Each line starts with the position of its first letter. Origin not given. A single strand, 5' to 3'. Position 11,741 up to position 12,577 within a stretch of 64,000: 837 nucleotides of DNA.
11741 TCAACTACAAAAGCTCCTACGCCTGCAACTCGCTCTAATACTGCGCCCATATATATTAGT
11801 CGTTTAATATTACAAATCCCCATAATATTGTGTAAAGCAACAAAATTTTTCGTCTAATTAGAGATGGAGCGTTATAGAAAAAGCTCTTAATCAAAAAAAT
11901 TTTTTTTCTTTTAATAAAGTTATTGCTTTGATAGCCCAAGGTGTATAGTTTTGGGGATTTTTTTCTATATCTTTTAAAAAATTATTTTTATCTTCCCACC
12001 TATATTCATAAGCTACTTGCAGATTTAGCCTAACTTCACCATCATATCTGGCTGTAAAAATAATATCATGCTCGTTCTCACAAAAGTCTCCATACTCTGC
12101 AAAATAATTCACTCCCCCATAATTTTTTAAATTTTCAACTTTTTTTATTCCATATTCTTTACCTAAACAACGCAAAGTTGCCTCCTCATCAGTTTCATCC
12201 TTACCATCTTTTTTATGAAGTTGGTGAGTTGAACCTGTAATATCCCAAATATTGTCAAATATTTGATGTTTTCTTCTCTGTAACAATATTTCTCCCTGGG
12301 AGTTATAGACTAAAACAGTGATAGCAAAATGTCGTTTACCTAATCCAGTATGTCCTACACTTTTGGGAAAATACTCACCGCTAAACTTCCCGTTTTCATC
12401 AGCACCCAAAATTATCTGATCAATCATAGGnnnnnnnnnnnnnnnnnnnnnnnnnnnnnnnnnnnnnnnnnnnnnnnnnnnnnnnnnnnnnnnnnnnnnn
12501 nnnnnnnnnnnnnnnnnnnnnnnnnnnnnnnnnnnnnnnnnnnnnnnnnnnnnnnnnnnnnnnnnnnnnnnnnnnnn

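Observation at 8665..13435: Isoprenoid gene cluster: UppS, isopentenyl-phosphate kinase, a Nudix hydrolase, an IDI-1-like protein and IspH, with no other MEP or mevalonate genes in view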

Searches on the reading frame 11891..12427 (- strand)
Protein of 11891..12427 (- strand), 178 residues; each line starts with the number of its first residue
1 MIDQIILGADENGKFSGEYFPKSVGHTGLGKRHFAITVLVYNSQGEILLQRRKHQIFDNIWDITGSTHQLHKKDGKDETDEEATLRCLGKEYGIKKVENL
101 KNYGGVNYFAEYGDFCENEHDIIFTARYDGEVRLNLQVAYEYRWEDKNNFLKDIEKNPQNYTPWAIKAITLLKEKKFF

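Call 3: search_protein_families(library=pfam, proteins=[window:11891-12427:-], max_evalue=0.01)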
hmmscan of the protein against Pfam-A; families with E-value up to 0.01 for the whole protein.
window:11891-12427:- (178 aa): 1 family
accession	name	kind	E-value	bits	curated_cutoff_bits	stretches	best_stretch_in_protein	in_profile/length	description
PF00293.34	NUDIX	-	3.4e-09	37.2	21.1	1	32-164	2-133/134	NUDIX domain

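Call 4: search_protein_families(library=ncbifam, proteins=[window:11891-12427:-], max_evalue=0.01)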
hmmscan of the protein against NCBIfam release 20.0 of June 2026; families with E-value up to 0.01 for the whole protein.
window:11891-12427:- (178 aa): 7 families
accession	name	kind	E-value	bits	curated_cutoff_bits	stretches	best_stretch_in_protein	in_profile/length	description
NF002995.0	PRK03759.1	equivalog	2.4e-17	63.2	127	1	5-171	9-171/185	isopentenyl-diphosphate Delta-isomerase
TIGR02150.1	IPP_isom_1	equivalog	8.9e-14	51.6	105.8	1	9-165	4-155/159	isopentenyl-diphosphate delta-isomerase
NF001938.0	PRK00714.1-5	equivalog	0.00077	18.9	116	1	35-149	15-121/172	RNA pyrophosphohydrolase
NF011963.0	PRK15434.1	subfamily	0.00086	19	146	1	35-152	19-136/159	GDP-mannose mannosyl hydrolase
NF045685.1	GGPPSynCrtE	equivalog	0.0048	16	460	1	54-101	216-264/293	geranylgeranyl diphosphate synthase CrtE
NF045485.1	FPPsyn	subfamily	0.0056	15.9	275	1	54-98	211-256/288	farnesyl diphosphate synthase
NF011922.0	PRK15393.1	equivalog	0.0082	15.8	152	0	32-173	37-166/182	NUDIX hydrolase YfcD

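Call 17: find_homologous_proteins(query=window:11891-12427:-, max_evalue=0.001)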
Query window:11891-12427:- (178 aa): 339 proteins with E <= 0.001 among 396 candidates; the best 120 are listed.
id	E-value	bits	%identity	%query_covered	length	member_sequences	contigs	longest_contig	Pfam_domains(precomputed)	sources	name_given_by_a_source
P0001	2.8e-118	410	100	100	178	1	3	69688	PF00293.35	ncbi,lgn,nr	ncbi:NUDIX domain-containing protein [Candidatus Daviesbacteria bacterium]|nr:NUDIX domain-containin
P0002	1.7e-83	297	71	100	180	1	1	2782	PF00293.35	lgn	-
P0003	1.8e-80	287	68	99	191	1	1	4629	PF00293.35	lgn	-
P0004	6.0e-80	285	68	100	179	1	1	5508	PF00293.35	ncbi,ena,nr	ncbi:MAG: isopentenyl-diphosphate delta-isomerase [Microgenomates group bacterium Gr01-1014_80]|nr:M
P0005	4.0e-79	283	69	99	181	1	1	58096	PF00293.35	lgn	-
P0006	2.5e-78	280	68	100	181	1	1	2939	PF00293.35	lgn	-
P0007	5.7e-78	279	67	100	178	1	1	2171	PF00293.35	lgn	-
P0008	5.7e-77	276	66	100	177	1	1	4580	PF00293.35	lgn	-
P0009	1.2e-76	275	69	100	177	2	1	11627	PF00293.35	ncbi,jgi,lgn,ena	-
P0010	2.2e-76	274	65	99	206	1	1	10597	PF00293.35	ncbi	-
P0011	8.5e-76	272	63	99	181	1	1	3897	PF00293.35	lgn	-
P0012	1.3e-75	271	67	100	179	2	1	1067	PF00293.35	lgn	-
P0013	1.5e-75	271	65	99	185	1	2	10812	PF00293.35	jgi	jgi:isopentenyldiphosphate isomerase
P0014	1.6e-75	271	68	100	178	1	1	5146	PF00293.35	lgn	-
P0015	1.2e-74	268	65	100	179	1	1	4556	PF00293.35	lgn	-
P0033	5.8e-71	256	62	98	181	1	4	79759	PF00293.35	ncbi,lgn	-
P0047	8.2e-69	249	64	97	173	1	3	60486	PF00293.35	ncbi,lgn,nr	ncbi:NUDIX domain-containing protein [Candidatus Daviesbacteria bacterium]|nr:NUDIX domain-containin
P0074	7.5e-67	243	60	98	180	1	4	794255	PF00293.35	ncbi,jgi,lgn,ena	-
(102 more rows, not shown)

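Call 19: search_solved_structures(query=window:11891-12427:-, max_evalue=0.01, show_alignments=3)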
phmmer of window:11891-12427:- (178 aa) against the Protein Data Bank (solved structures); distinct sequences matched with E-value up to 0.01: 10.
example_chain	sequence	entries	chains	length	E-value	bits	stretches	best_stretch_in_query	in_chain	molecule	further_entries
3hyq_A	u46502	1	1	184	4.7e-10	42.8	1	5-167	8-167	Isopentenyl-diphosphate Delta-isomerase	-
1ow2_A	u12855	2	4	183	1.9e-09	40.8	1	21-171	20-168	ISOPENTENYL-DIPHOSPHATE DELTA-ISOMERASE | ISOPENTENYL DIPHOSPHATE DELTA-ISOMERASE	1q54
1hx3_A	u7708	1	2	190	2.1e-09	40.7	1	21-171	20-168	ISOPENTENYL DIPHOSPHATE DELTA-ISOMERASE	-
1i9a_A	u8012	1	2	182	2.9e-09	40.2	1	21-171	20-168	ISOPENTENYL-DIPHOSPHATE DELTA-ISOMERASE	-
1nfs_A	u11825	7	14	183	3e-09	40.2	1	21-171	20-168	ISOPENTENYL-DIPHOSPHATE DELTA-ISOMERASE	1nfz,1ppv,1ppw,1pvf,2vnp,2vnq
1x84_A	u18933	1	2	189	3.3e-09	40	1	21-171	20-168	Isopentenyl-diphosphate delta-isomerase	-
1hzt_A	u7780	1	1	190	3.4e-09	40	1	21-171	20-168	ISOPENTENYL DIPHOSPHATE DELTA-ISOMERASE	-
2b2k_A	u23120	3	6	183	1e-08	38.5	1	21-171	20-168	Isopentenyl-diphosphate delta-isomerase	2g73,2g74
1x83_A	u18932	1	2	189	1.1e-08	38.3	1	21-171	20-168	Isopentenyl-diphosphate delta-isomerase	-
1r67_A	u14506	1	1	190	3.9e-08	36.5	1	21-171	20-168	Isopentenyl-diphosphate delta-isomerase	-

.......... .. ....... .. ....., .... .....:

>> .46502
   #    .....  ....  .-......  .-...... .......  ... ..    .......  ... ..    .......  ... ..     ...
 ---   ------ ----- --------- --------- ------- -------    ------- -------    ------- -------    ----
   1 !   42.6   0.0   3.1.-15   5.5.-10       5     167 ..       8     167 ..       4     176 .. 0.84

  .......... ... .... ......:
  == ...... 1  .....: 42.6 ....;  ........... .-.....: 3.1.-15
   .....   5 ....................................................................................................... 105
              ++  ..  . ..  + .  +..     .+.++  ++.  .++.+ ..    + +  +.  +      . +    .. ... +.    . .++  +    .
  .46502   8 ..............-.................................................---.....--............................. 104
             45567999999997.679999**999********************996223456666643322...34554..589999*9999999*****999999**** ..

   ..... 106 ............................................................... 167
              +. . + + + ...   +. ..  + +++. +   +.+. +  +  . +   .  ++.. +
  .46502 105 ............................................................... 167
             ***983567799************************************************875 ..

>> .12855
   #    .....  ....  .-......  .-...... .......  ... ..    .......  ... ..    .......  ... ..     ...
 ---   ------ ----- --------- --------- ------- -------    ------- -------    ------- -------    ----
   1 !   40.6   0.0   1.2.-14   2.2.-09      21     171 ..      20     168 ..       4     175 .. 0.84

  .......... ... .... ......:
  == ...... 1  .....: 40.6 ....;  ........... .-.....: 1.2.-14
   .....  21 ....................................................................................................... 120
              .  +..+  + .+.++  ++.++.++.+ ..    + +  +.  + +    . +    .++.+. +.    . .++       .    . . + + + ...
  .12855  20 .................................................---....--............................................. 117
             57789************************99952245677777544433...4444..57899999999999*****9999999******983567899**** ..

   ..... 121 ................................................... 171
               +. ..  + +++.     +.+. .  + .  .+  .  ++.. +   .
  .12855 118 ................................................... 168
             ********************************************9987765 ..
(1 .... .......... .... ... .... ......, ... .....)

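Call 25: find_encoding_contigs(protein=P0074, flank=10000, max_places=2)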
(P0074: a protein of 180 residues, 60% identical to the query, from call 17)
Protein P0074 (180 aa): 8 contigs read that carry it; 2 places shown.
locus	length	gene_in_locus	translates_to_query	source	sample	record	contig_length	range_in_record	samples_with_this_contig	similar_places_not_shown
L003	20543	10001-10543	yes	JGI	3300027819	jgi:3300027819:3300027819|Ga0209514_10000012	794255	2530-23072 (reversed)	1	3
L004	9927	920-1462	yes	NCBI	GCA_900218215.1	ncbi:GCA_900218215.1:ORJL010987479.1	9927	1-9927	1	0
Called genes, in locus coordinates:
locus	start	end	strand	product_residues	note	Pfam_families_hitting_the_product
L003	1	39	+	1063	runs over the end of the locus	PF25596:CPSase_L_D1, PF02786:CPSase_L_D2, PF07478:Dala_Dala_lig_C, PF02787:CPSase_L_D3, PF25596:CPSase_L_D1, PF02786:CPSase_L_D2, PF02222:ATP-grasp, PF02142:MGS, +4 more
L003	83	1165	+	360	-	PF02661:Fic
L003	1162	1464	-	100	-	-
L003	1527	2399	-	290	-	PF00990:GGDEF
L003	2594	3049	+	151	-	PF00072:Response_reg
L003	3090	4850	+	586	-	PF04675:DNA_ligase_A_N, PF01068:DNA_ligase_A_M, PF04679:DNA_ligase_A_C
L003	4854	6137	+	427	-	PF27218:MJ0043_C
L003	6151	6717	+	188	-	PF01195:Pept_tRNA_hydro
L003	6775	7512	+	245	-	PF13098:Thioredoxin_2, PF13462:Thioredoxin_4, PF01323:DSBA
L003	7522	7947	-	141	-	PF01475:FUR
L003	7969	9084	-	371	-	PF07907:YibE_F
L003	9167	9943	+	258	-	PF02535:Zip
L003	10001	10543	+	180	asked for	PF00293:NUDIX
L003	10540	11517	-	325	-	PF22700:MVD-like_N, PF00288:GHMP_kinases_N, PF18376:MDD_C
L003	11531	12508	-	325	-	PF00288:GHMP_kinases_N, PF08544:GHMP_kinases_C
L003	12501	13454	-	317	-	PF00288:GHMP_kinases_N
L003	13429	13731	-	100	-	PF01796:OB_ChsH2_C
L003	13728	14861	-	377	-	PF00108:Thiolase_N, PF00109:ketoacyl-synt (weak), PF08545:ACP_syn_III (faint), PF22691:Thiolase_C_1, PF02803:Thiolase_C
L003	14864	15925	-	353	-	PF08541:ACP_syn_III_C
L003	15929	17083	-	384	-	PF00368:HMG-CoA_red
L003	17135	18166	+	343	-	PF00348:polyprenyl_synt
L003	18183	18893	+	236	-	PF01255:Prenyltransf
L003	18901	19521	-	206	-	-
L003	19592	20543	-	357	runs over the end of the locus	-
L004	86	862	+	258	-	PF02535:Zip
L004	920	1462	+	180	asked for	PF00293:NUDIX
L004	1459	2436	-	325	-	PF22700:MVD-like_N, PF00288:GHMP_kinases_N, PF18376:MDD_C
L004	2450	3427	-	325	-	PF00288:GHMP_kinases_N, PF08544:GHMP_kinases_C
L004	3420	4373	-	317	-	PF00288:GHMP_kinases_N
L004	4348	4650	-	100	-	PF01796:OB_ChsH2_C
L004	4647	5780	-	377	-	PF00108:Thiolase_N, PF00109:ketoacyl-synt (weak), PF08545:ACP_syn_III (faint), PF22691:Thiolase_C_1, PF02803:Thiolase_C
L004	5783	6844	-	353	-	PF08541:ACP_syn_III_C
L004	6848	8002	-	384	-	PF00368:HMG-CoA_red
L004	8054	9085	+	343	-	PF00348:polyprenyl_synt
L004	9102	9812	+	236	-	PF01255:Prenyltransf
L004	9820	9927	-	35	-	?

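Call 26: find_encoding_contigs(protein=P0033, flank=10000, max_places=2)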
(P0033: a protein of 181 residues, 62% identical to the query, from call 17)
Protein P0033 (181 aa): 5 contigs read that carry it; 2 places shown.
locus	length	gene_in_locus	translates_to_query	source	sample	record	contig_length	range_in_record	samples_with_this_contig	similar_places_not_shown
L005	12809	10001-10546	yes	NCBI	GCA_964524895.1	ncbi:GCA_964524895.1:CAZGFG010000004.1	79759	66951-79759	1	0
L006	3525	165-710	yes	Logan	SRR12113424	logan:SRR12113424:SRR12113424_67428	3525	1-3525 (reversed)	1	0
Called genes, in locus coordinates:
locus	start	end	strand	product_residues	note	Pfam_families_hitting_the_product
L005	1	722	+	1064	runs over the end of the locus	PF25596:CPSase_L_D1, PF02786:CPSase_L_D2, PF02787:CPSase_L_D3, PF25596:CPSase_L_D1, PF02786:CPSase_L_D2, PF02222:ATP-grasp, PF07478:Dala_Dala_lig_C, PF02142:MGS, +3 more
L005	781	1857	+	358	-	PF02661:Fic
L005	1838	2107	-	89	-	-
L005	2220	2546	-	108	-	-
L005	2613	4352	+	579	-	PF04675:DNA_ligase_A_N, PF01068:DNA_ligase_A_M, PF04679:DNA_ligase_A_C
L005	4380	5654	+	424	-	PF27218:MJ0043_C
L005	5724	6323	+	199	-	PF01195:Pept_tRNA_hydro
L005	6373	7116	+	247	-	PF13098:Thioredoxin_2 (faint), PF13462:Thioredoxin_4, PF01323:DSBA, PF13462:Thioredoxin_4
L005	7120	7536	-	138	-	PF01475:FUR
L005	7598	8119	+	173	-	PF20803:PaaX_M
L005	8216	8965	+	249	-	PF02535:Zip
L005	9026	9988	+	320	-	PF02401:LYTB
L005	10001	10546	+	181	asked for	PF00293:NUDIX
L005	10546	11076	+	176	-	PF00293:NUDIX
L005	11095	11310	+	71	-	-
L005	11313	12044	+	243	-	PF00882:Zn_dep_PLPC (weak)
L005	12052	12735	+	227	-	-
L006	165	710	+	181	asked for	PF00293:NUDIX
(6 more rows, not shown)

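Call 27: find_encoding_contigs(protein=P0047, flank=10000, max_places=2)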
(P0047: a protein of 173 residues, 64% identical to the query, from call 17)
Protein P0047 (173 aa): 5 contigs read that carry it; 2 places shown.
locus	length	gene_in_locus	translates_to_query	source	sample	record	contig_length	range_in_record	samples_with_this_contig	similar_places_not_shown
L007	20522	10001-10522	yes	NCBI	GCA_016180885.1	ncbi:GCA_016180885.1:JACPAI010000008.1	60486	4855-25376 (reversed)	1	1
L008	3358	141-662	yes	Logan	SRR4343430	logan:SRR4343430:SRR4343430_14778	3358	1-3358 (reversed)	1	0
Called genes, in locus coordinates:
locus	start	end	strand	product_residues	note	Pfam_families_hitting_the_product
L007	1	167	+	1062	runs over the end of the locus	PF25596:CPSase_L_D1, PF02222:ATP-grasp, PF02786:CPSase_L_D2, PF02787:CPSase_L_D3, PF25596:CPSase_L_D1, PF02786:CPSase_L_D2, PF02222:ATP-grasp, PF02142:MGS, +2 more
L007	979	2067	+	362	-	PF02661:Fic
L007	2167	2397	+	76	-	PF00072:Response_reg (weak)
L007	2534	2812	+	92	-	-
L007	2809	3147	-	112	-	-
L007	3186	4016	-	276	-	PF00990:GGDEF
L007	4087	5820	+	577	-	PF04675:DNA_ligase_A_N, PF01068:DNA_ligase_A_M, PF04679:DNA_ligase_A_C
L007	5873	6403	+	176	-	PF05635:23S_rRNA_IVP (weak)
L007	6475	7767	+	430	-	PF27218:MJ0043_C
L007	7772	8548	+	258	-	PF00459:Inositol_P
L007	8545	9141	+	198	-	PF01195:Pept_tRNA_hydro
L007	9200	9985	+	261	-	PF02535:Zip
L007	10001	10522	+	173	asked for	PF00293:NUDIX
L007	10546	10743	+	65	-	-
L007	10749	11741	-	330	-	PF22700:MVD-like_N, PF00288:GHMP_kinases_N, PF18376:MDD_C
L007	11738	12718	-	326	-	PF00288:GHMP_kinases_N, PF08544:GHMP_kinases_C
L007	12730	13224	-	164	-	-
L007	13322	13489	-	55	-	-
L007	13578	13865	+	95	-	-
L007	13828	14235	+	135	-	PF01850:PIN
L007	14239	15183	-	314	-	PF00288:GHMP_kinases_N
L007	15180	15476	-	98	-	PF01796:OB_ChsH2_C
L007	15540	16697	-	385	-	PF00108:Thiolase_N, PF00109:ketoacyl-synt, PF08545:ACP_syn_III (faint), PF22691:Thiolase_C_1, PF02803:Thiolase_C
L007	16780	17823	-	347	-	PF00108:Thiolase_N (weak), PF08540:HMG_CoA_synt_C (faint), PF08541:ACP_syn_III_C (weak)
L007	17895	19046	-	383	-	PF00368:HMG-CoA_red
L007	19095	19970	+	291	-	PF00348:polyprenyl_synt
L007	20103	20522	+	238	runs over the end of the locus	PF01255:Prenyltransf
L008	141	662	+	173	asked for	PF00293:NUDIX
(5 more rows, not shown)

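Call 33: find_related_loci(query=A3, collection=genome_contigs, flank=10000)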
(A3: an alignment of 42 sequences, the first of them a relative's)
Query A3 (178 aa) in genome_contigs; peptide patterns used: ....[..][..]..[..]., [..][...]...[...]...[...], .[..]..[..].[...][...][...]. (x = any residue, [..] = any of these).
153 stretches matched a pattern; 86 encode a relative of the query (tblastn E <= 1e-3); the best 80 are kept; 80 distinct loci.
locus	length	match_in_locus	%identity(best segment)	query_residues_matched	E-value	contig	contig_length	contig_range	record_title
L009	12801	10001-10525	64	3-178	4e-77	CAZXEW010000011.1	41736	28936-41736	MAG TPA_asm: uncultured Gammaproteobacteria bacterium isolate binchicken_co203_146 genome assembly, contig: k141_776404,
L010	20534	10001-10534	62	1-178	2e-77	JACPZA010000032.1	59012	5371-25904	MAG: Candidatus Daviesbacteria bacterium isolate NC_groundwater_877_Pr1_S2p5_34_16 Montesol18_S2p5_coassembly_scaffold_9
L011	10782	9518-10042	63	3-178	9e-76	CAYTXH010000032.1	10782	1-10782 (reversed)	MAG TPA_asm: uncultured Gammaproteobacteria bacterium isolate SRP278252_co2_10 genome assembly, contig: NODE_12931_lengt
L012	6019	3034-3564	65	1-178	6e-76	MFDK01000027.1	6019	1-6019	MAG: Candidatus Daviesbacteria bacterium RIFCSPLOWO2_01_FULL_37_10 rifcsplowo2_01_scaffold_38671, whole genome shotgun s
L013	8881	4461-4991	64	1-177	4e-75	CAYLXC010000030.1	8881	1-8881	MAG TPA_asm: uncultured Gammaproteobacteria bacterium isolate SRP178908_co2_35 genome assembly, contig: NODE_5082_length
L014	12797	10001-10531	62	4-178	1e-74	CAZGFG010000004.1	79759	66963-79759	MAG TPA_asm: uncultured Gammaproteobacteria bacterium isolate binchicken_co125_1135 genome assembly, contig: NODE_655_le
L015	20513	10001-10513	64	1-172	2e-72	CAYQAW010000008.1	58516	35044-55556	MAG TPA_asm: uncultured Gammaproteobacteria bacterium isolate binchicken_co251_588 genome assembly, contig: NODE_749_len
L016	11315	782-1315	60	1-178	6e-72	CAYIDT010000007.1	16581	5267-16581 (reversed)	MAG TPA_asm: uncultured Gammaproteobacteria bacterium isolate ERP119705_co1_249 genome assembly, contig: NODE_4077_lengt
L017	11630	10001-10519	60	1-174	3e-71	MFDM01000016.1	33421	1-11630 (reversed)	MAG: Candidatus Daviesbacteria bacterium RIFCSPLOWO2_01_FULL_39_12 rifcsplowo2_01_scaffold_2351, whole genome shotgun se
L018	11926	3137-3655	60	1-173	2e-71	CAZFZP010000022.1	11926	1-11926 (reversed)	MAG TPA_asm: uncultured Gammaproteobacteria bacterium isolate SRP050083_co3_227 genome assembly, contig: NODE_4737_lengt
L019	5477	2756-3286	61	1-178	2e-71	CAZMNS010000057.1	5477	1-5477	MAG TPA_asm: uncultured Gammaproteobacteria bacterium isolate binchicken_co38_1180 genome assembly, contig: NODE_31274_l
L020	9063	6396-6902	61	2-171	3e-70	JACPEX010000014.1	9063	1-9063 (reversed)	MAG: Candidatus Daviesbacteria bacterium isolate NC_groundwater_346_Ag_B-0.1um_38_13 GD18-4_B1_scaffold_350466, whole ge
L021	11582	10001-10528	59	1-177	8e-69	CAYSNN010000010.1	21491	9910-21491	MAG TPA_asm: uncultured Gammaproteobacteria bacterium isolate binchicken_co251_42 genome assembly, contig: NODE_3359_len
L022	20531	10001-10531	58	4-178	2e-68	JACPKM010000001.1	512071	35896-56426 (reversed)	MAG: Candidatus Daviesbacteria bacterium isolate NC_groundwater_494_Ag_S-0.1um_37_28 S35_SO-1_scaffold_33038, whole geno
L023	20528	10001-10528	60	1-178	1e-68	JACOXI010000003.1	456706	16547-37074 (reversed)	MAG: Candidatus Daviesbacteria bacterium isolate NC_groundwater_149_Ag_S-0.1um_39_14 S4_GD2017_2_S1_scaffold_3, whole ge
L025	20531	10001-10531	59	1-178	5e-68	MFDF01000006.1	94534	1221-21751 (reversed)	MAG: Candidatus Daviesbacteria bacterium RIFCSPHIGHO2_12_FULL_37_16 rifcsphigho2_12_scaffold_147, whole genome shotgun s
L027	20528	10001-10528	56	3-178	2e-67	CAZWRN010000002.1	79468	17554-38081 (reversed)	MAG TPA_asm: uncultured Gammaproteobacteria bacterium isolate binchicken_co105_146 genome assembly, contig: NODE_333_len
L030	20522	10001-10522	59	1-171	2e-67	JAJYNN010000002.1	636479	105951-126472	MAG: bacterium isolate DBS2-4.bin71 NODE_6_length_636479_cov_3.29991, whole genome shotgun sequence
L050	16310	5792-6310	59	2-172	4e-64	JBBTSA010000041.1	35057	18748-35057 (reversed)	MAG: Patescibacteria group bacterium isolate H51-bin048_1 H51_bin048_1_000000000041, whole genome shotgun sequence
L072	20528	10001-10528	59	3-178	9e-68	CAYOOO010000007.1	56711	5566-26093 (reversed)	MAG TPA_asm: uncultured Gammaproteobacteria bacterium isolate binchicken_co110_106 genome assembly, contig: NODE_1375_le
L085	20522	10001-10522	43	1-178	1e-39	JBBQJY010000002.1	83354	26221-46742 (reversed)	MAG: Candidatus Curtissbacteria bacterium isolate Co_metawrap_659 Cmw_659_k141_380059_length_83354_cov_9.9996, whole gen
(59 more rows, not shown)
